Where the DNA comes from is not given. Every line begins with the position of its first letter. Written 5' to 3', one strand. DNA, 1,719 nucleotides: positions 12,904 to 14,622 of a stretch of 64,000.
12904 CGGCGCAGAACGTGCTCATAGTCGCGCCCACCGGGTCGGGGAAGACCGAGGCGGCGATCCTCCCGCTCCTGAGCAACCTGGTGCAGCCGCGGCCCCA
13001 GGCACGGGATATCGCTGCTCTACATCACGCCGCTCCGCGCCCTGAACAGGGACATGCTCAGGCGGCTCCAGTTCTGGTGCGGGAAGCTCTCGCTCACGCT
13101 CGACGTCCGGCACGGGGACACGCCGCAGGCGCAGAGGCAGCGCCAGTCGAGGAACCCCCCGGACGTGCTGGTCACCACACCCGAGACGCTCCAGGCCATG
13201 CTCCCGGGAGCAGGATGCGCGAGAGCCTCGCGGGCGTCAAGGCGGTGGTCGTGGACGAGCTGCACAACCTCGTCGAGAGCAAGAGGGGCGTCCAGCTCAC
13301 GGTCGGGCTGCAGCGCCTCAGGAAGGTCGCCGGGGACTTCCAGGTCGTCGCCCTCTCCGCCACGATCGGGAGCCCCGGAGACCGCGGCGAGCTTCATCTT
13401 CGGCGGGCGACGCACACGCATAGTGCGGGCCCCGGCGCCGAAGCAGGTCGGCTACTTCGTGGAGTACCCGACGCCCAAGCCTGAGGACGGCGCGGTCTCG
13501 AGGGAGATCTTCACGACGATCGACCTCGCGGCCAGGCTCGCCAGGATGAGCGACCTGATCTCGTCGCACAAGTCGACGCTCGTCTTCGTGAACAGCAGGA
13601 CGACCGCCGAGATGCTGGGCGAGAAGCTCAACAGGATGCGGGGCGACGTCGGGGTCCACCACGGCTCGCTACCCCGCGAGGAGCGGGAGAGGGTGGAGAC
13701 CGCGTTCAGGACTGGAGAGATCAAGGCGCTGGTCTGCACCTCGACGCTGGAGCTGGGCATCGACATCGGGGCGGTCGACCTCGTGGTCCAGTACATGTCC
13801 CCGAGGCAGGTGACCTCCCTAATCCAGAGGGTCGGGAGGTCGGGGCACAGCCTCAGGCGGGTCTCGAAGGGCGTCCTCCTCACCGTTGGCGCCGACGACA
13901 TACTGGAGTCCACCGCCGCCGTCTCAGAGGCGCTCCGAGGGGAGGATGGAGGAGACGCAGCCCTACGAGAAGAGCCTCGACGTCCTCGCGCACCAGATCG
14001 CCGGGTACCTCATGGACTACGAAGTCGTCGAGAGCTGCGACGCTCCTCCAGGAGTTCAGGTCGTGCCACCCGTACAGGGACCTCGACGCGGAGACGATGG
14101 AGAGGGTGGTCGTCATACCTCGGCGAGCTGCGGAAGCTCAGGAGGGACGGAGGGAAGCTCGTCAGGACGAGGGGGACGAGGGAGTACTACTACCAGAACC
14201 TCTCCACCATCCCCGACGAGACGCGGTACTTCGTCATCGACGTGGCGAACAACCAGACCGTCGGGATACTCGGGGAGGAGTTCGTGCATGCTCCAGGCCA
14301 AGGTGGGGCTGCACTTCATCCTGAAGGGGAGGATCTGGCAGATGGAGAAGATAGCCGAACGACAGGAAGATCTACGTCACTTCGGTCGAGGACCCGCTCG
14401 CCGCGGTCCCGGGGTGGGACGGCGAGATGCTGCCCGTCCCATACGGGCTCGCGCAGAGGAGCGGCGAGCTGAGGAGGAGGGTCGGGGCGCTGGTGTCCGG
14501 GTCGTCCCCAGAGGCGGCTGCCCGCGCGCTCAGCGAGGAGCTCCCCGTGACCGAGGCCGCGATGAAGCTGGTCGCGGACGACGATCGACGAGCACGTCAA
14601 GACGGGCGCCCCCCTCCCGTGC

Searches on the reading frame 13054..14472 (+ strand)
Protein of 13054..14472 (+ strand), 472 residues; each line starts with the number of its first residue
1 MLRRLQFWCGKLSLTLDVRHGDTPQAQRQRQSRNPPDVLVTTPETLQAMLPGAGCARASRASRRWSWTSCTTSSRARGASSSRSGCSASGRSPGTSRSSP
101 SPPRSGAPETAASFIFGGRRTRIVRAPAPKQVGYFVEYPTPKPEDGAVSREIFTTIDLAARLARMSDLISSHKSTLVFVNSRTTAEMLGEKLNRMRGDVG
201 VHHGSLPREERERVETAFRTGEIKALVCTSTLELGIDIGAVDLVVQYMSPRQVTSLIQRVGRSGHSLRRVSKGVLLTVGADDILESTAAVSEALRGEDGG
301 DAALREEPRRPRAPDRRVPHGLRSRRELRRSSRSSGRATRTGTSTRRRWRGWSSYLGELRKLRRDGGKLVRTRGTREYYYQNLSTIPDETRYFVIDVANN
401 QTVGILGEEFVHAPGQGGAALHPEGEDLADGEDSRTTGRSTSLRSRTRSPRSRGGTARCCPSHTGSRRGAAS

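Call 74: search_protein_families(library=pfam, proteins=[window:13054-14472:+], max_evalue=0.001)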
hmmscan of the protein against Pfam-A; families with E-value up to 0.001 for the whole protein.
window:13054-14472:+ (472 aa): 2 families
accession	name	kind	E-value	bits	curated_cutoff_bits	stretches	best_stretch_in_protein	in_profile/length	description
PF00271.37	Helicase_C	-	5e-24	85.1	23.5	1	164-264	5-107/110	Helicase conserved C-terminal domain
PF22590.2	Cas3-like_C_2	-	1e-05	26.2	27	1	173-262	3-100/106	CRISPR-associated nuclease/helicase Cas3, C-terminal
